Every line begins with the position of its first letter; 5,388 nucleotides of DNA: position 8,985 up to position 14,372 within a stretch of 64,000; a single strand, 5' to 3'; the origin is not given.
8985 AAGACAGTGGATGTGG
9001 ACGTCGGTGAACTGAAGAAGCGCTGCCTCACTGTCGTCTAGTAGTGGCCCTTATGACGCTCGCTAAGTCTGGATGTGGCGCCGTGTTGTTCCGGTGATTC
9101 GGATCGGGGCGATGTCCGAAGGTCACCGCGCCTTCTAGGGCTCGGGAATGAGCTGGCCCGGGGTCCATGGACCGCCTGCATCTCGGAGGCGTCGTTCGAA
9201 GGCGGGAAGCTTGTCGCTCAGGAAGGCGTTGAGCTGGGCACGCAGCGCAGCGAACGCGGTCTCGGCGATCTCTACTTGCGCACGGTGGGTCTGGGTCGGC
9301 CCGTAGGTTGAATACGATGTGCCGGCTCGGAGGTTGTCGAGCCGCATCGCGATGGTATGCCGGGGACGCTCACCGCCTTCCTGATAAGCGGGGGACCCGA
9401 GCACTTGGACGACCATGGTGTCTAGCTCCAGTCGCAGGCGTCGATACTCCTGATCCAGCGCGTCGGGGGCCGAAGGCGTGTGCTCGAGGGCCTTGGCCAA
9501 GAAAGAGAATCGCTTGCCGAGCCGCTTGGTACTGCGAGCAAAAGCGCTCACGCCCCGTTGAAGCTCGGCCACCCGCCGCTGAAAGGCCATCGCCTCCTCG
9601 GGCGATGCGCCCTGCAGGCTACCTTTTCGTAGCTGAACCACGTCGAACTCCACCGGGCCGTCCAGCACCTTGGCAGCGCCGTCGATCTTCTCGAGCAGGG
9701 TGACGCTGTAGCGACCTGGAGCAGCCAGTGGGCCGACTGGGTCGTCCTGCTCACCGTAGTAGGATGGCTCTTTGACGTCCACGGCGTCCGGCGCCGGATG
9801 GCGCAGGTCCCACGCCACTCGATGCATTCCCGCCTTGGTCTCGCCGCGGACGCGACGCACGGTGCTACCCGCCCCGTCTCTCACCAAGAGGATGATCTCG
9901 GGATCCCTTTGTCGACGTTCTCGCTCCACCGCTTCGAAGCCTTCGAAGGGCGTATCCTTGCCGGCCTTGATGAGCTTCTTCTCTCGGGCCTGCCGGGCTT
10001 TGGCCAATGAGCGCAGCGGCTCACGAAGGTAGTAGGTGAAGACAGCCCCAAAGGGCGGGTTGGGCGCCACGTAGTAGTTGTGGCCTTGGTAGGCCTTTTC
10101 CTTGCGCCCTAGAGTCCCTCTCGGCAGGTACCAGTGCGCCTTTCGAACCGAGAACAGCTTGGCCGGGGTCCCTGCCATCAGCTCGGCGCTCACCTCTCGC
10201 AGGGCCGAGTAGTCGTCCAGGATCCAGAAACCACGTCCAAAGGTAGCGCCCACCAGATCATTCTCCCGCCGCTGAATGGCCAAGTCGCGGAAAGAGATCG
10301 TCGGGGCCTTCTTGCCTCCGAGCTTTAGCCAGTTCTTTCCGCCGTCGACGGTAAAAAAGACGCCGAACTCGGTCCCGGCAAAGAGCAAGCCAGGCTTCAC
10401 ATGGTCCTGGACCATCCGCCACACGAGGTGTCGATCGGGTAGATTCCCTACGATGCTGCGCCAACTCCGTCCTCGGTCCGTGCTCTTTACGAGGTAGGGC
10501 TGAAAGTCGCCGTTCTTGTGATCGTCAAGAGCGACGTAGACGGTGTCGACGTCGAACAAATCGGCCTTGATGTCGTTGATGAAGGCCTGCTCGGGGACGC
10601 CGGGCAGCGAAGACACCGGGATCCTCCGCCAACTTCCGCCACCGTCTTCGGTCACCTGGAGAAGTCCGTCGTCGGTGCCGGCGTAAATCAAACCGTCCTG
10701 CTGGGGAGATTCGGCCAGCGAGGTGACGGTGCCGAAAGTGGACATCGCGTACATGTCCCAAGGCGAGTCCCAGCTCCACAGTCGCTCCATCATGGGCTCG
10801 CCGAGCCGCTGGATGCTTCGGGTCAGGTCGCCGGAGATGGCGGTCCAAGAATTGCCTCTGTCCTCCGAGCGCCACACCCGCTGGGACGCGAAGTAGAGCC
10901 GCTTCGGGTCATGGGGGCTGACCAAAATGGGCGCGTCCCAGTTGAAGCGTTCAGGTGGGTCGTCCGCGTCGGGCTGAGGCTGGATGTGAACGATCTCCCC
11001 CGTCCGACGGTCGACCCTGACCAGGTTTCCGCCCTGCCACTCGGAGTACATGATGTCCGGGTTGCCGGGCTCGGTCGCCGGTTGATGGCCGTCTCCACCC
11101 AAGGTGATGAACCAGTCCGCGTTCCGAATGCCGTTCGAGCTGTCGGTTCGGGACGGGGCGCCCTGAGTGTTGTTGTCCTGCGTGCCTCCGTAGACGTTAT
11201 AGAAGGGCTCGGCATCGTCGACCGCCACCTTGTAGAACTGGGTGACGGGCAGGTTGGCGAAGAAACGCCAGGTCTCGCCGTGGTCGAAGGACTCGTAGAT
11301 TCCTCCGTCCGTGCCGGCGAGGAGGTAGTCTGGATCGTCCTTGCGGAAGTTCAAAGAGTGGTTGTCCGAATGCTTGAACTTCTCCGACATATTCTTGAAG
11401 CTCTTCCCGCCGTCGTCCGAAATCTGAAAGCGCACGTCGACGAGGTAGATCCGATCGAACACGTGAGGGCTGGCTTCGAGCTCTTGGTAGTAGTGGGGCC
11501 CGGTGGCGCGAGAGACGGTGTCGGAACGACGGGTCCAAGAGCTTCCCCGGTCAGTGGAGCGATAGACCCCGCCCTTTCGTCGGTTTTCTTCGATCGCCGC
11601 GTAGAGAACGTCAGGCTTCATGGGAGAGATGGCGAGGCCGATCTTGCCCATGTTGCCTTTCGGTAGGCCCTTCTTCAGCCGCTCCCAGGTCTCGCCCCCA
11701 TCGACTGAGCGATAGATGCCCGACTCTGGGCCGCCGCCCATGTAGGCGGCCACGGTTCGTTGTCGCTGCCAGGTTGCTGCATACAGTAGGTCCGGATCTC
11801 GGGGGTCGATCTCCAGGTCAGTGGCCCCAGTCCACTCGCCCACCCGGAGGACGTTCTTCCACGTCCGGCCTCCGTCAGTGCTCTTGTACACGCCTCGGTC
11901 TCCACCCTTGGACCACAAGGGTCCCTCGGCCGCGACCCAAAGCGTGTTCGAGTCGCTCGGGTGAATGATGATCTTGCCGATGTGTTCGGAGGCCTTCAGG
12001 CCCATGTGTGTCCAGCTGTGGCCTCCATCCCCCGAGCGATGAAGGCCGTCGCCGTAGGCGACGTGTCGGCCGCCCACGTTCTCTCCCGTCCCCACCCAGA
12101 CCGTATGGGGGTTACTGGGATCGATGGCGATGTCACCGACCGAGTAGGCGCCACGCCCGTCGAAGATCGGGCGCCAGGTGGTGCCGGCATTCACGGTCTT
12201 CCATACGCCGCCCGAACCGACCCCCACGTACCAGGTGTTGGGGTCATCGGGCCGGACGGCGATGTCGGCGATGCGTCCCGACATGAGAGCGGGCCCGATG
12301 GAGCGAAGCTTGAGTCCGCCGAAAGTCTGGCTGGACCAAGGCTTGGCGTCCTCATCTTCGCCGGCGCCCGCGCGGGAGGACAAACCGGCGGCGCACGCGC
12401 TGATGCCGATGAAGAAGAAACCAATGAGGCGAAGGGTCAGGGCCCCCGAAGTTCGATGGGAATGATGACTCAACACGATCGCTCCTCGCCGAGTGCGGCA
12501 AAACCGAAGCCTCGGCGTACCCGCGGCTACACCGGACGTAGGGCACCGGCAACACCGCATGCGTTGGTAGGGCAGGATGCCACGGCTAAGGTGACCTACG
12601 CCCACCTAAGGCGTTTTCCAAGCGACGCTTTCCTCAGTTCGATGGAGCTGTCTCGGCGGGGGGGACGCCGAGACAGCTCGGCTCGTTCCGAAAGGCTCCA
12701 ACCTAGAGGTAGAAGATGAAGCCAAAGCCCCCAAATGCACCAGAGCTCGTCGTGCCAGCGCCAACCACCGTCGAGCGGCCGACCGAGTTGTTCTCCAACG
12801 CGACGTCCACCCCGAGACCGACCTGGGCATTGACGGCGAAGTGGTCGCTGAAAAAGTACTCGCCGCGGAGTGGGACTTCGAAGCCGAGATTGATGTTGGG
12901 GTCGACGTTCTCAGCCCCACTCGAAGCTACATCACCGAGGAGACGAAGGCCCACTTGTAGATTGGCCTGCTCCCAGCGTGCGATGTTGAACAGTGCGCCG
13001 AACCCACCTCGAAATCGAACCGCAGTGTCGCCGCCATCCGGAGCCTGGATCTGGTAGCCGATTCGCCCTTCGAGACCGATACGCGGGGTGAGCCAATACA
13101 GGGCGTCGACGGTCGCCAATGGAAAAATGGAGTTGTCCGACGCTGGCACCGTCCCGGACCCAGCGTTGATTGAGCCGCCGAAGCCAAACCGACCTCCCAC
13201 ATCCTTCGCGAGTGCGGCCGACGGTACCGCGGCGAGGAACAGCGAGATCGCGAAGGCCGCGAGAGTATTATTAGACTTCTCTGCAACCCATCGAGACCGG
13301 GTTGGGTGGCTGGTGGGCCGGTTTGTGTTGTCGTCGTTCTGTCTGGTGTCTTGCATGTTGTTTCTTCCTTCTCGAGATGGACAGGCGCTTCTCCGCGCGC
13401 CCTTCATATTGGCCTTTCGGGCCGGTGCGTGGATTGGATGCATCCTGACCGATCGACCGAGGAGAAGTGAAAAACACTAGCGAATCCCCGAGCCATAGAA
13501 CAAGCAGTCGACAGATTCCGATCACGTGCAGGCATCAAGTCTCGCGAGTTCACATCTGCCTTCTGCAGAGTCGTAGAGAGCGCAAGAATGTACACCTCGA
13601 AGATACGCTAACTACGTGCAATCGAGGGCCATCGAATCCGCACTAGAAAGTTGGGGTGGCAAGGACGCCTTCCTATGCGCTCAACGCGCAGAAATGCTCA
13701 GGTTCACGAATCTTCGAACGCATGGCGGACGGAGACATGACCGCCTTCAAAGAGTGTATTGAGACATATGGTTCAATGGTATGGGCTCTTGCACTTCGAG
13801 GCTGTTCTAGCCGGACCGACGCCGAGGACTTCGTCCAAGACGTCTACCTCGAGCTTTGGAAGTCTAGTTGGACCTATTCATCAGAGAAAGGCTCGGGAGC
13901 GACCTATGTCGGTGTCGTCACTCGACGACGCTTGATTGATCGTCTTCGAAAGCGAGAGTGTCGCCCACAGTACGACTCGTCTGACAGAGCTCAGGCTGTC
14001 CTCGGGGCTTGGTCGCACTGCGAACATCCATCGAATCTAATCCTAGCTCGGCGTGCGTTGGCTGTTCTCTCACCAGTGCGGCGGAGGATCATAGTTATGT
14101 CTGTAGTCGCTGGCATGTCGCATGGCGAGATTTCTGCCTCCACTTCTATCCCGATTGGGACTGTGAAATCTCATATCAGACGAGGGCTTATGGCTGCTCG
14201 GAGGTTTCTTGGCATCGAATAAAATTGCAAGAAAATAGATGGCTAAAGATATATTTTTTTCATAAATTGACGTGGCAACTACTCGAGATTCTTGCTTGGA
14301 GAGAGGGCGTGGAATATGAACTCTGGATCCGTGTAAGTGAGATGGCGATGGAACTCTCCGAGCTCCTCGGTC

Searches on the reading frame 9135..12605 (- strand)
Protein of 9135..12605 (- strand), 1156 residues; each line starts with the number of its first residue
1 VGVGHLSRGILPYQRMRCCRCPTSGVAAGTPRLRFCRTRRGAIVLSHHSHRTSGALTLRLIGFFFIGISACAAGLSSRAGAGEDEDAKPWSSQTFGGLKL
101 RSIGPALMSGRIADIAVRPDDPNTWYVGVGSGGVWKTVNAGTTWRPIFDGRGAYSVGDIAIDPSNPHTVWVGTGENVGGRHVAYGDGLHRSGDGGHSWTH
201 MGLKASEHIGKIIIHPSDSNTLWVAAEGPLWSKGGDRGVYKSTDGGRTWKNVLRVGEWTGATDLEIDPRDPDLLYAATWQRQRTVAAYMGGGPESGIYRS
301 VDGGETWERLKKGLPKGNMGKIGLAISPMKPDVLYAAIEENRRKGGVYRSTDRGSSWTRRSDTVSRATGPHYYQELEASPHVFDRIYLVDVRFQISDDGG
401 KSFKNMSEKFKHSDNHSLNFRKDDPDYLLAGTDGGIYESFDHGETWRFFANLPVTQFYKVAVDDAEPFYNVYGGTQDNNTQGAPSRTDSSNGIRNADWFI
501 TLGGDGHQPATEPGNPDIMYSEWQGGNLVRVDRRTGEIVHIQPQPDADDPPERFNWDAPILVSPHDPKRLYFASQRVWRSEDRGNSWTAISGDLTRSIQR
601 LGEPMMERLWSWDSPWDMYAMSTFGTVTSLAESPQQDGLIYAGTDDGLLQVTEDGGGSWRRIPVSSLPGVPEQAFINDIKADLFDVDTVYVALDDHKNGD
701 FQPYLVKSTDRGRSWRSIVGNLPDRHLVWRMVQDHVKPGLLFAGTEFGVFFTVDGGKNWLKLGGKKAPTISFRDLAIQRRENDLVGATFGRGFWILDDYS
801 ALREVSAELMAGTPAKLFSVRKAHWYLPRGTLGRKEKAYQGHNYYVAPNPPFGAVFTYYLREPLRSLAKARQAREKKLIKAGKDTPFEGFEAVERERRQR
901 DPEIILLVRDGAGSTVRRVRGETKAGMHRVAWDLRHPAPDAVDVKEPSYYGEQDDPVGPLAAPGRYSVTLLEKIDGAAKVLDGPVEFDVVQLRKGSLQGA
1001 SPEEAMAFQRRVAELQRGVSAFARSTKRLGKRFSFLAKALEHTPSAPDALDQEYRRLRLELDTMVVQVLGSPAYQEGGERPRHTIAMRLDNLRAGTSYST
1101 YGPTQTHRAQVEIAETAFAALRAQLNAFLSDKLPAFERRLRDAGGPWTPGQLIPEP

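Call 7: search_protein_families(library=pfam, max_evalue=0.1, proteins=[window:9135-12605:-])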
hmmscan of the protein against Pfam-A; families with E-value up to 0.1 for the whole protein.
window:9135-12605:- (1156 aa): 5 families
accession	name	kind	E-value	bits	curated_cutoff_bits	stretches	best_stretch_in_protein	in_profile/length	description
PF15902.12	Sortilin-Vps10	-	8.9e-30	104.3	33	5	188-313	3-115/446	Sortilin, neurotensin receptor 3,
PF02012.26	BNR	-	7.8e-10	37.7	27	0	298-309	1-12/12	BNR/Asp-box repeat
PF13088.12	BNR_2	-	4.3e-05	23.4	31.4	1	189-360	85-251/277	BNR repeat-like domain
PF14870.12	PSII_BNR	-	5.6e-05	23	27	0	647-675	82-111/303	Photosynthesis system II assembly factor YCF48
PF13859.12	BNR_3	-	0.003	17.5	27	1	336-371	191-224/308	BNR repeat-like domain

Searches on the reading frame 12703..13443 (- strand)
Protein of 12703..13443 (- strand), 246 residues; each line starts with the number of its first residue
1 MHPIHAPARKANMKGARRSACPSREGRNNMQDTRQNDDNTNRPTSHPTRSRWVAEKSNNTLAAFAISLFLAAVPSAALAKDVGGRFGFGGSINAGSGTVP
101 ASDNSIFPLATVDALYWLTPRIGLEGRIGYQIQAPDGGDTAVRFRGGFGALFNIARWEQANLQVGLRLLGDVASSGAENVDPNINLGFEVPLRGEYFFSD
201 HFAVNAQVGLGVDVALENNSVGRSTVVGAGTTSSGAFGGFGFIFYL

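Call 59: search_protein_families(library=pfam, max_evalue=0.0001, proteins=[window:12703-13443:-])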
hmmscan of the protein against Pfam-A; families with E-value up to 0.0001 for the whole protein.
window:12703-13443:- (246 aa): 1 family
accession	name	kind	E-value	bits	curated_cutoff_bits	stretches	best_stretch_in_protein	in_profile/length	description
PF13505.12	OMP_b-brl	-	2.9e-06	28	28.7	1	66-214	2-155/175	Outer membrane protein beta-barrel domain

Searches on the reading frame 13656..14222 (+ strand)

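Call 59: search_protein_families(library=pfam, max_evalue=0.0001, proteins=[window:13656-14222:+])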
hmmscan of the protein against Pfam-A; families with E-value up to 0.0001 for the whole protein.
window:13656-14222:+ (188 aa): 3 families
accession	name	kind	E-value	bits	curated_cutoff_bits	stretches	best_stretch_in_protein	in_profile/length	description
PF04542.20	Sigma70_r2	-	1.2e-13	51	24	1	35-100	2-68/71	Sigma-70 region 2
PF08281.18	Sigma70_r4_2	-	8e-13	48.3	25.7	1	131-179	4-52/54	Sigma-70, region 4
PF04545.22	Sigma70_r4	-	1.1e-07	31.7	24.1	1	134-180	1-47/50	Sigma-70, region 4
